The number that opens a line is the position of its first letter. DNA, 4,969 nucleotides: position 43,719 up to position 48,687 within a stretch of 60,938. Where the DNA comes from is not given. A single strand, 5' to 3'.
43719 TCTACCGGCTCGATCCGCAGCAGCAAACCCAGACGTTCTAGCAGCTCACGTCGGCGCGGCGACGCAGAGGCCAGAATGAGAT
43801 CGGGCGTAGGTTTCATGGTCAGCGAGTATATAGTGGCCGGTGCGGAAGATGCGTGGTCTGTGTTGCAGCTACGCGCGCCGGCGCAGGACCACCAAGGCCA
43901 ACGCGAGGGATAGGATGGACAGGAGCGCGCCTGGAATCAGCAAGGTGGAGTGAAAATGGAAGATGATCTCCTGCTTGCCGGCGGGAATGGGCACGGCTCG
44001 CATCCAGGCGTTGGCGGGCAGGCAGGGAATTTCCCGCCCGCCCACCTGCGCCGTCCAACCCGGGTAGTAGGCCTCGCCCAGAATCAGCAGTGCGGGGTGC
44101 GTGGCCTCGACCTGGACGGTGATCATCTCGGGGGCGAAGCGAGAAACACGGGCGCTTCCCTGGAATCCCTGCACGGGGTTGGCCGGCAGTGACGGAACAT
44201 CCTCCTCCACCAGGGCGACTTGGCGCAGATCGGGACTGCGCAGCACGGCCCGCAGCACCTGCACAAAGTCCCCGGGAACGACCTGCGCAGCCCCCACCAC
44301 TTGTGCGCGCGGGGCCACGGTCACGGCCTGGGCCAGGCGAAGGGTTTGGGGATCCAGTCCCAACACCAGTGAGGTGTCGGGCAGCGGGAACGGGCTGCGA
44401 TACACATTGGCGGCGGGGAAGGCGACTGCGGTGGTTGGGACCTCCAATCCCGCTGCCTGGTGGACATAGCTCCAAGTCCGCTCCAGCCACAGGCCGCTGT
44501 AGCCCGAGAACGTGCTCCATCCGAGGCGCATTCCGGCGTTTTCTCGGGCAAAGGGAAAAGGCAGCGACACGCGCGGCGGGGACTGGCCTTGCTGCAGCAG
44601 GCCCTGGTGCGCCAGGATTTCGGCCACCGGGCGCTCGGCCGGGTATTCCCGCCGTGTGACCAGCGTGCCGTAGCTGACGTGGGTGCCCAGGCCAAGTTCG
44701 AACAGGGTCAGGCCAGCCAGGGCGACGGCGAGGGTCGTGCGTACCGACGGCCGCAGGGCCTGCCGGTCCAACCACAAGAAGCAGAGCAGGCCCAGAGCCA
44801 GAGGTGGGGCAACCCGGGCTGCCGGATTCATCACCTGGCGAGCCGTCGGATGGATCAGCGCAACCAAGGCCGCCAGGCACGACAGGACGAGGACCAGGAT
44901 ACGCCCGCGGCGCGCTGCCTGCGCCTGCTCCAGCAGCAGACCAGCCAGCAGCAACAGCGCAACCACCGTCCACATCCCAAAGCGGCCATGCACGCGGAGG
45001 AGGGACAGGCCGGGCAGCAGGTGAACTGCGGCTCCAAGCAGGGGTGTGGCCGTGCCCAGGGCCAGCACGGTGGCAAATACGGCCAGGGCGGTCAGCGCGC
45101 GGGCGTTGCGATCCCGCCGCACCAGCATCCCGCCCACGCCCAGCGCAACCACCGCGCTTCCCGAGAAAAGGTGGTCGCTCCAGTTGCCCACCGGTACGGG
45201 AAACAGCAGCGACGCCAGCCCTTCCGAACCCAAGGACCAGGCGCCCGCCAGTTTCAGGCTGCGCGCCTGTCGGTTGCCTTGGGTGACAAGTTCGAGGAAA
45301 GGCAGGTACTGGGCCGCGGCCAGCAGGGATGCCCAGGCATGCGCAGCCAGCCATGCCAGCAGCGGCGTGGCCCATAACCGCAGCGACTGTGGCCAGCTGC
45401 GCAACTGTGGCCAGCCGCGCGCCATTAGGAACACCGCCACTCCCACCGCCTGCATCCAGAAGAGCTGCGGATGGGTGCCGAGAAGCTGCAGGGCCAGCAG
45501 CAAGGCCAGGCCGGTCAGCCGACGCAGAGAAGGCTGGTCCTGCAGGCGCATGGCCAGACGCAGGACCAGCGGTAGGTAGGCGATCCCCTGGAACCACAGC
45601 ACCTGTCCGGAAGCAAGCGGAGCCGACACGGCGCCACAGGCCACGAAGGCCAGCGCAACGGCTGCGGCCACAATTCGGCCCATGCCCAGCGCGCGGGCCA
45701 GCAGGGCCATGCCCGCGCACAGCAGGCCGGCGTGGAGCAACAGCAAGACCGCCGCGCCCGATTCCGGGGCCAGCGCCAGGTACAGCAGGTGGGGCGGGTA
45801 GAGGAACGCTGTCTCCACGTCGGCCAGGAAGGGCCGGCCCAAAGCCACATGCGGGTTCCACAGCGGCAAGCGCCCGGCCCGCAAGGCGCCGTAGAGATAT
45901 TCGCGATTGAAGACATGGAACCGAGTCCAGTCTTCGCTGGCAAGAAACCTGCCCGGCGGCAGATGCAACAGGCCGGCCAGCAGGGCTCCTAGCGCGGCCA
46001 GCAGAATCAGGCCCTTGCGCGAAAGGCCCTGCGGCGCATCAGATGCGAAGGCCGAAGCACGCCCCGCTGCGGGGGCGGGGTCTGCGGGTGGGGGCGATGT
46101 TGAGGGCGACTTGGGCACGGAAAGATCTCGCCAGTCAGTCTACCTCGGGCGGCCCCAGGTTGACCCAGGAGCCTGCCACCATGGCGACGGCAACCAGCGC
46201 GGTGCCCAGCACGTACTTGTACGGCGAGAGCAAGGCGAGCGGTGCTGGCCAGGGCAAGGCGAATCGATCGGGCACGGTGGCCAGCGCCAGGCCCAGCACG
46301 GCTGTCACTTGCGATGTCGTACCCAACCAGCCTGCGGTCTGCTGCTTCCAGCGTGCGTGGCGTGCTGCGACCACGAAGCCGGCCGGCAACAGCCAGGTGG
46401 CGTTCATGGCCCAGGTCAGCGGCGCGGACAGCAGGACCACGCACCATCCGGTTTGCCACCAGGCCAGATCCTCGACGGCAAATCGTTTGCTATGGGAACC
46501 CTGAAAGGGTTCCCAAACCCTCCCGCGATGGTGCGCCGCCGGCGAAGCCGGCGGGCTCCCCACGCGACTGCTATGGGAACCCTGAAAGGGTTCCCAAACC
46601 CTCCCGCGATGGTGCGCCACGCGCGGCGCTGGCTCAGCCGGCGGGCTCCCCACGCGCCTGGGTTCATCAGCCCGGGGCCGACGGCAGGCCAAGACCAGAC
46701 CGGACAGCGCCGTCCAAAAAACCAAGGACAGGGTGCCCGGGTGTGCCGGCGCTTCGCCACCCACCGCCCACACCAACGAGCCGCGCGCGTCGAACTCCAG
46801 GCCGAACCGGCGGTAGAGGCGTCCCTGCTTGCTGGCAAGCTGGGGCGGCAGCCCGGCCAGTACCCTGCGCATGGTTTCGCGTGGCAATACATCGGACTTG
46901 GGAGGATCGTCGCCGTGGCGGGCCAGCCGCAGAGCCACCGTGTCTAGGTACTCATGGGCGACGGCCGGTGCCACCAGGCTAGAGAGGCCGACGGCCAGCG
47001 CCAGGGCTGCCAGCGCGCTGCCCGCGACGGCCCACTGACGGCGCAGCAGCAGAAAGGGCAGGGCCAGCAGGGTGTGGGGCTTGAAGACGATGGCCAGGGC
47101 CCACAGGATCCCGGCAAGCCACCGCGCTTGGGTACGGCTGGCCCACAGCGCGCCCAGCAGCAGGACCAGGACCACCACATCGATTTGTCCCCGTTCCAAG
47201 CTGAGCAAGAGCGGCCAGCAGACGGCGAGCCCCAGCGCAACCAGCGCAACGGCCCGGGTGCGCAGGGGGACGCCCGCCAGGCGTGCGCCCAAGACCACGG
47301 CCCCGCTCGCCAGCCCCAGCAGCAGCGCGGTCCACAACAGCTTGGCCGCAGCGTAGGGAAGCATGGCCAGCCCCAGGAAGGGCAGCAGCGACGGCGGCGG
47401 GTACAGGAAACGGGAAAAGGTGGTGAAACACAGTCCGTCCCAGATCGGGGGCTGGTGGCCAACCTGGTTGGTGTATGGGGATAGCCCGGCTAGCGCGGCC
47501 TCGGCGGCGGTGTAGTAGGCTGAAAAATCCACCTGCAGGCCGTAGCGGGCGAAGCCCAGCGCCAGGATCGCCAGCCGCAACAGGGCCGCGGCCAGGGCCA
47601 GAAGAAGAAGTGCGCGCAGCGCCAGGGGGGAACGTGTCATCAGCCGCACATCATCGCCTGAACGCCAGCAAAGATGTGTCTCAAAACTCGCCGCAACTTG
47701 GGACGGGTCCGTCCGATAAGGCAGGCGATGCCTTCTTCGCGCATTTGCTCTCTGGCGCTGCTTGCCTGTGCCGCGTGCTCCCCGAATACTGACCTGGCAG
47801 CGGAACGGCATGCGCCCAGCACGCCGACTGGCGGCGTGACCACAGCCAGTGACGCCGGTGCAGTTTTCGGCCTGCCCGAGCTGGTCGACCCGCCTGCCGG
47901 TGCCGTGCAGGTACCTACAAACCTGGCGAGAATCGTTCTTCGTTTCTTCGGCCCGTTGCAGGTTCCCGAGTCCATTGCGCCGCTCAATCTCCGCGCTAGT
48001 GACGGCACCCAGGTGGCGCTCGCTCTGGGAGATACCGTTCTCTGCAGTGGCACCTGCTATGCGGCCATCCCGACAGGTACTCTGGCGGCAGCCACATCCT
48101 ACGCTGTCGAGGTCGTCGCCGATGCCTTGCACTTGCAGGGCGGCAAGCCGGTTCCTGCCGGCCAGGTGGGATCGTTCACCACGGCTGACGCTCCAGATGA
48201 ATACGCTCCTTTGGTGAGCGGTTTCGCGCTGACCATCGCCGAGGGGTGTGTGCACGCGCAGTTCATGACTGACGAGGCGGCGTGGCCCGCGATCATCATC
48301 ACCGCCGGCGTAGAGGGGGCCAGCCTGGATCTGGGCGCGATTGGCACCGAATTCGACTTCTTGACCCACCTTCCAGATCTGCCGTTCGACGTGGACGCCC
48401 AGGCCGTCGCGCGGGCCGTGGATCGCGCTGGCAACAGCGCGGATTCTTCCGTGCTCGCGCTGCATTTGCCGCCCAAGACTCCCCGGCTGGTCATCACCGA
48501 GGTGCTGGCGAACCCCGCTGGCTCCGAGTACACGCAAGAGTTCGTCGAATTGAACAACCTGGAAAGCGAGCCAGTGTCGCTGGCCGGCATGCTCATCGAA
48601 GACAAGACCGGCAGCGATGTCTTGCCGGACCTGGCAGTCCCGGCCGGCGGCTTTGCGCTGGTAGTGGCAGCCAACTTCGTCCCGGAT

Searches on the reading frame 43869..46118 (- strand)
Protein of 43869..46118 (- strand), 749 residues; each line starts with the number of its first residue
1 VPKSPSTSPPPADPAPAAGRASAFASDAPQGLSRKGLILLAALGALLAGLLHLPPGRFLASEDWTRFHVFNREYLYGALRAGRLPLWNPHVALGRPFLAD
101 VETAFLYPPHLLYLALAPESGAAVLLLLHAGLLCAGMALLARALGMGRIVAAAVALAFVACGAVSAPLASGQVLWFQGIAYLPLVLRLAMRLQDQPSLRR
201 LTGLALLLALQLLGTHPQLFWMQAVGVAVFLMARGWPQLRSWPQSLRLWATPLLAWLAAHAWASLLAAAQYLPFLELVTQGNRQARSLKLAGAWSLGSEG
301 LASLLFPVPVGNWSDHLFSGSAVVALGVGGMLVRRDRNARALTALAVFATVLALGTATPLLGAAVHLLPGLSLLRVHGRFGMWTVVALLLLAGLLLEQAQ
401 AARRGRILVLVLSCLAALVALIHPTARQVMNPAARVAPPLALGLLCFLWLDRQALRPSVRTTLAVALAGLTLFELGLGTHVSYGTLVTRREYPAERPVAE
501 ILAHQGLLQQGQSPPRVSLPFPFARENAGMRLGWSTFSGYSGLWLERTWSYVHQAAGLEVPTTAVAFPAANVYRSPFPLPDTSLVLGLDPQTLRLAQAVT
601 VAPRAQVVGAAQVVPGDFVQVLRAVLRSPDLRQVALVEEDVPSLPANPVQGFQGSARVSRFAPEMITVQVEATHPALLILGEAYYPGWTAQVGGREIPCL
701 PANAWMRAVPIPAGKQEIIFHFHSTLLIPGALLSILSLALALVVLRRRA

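Call 99: search_protein_families(library=pfam, proteins=[window:43869-46118:-], max_evalue=0.00001)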
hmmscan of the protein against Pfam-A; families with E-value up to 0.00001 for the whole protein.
window:43869-46118:- (749 aa): 1 family
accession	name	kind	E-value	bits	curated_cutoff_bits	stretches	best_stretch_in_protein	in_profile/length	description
PF09586.16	YfhO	-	1.8e-13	50.3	28.5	1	631-734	731-835/835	Bacterial membrane protein YfhO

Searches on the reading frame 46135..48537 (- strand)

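Call 99: search_protein_families(library=pfam, proteins=[window:46135-48537:-], max_evalue=0.00001)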
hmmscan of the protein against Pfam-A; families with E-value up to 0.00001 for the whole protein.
window:46135-48537:- (800 aa): 1 family
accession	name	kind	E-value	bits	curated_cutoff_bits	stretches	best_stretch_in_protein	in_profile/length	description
PF09594.16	GT87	-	8.9e-21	75.2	25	1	377-548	1-167/237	Glycosyltransferase family 87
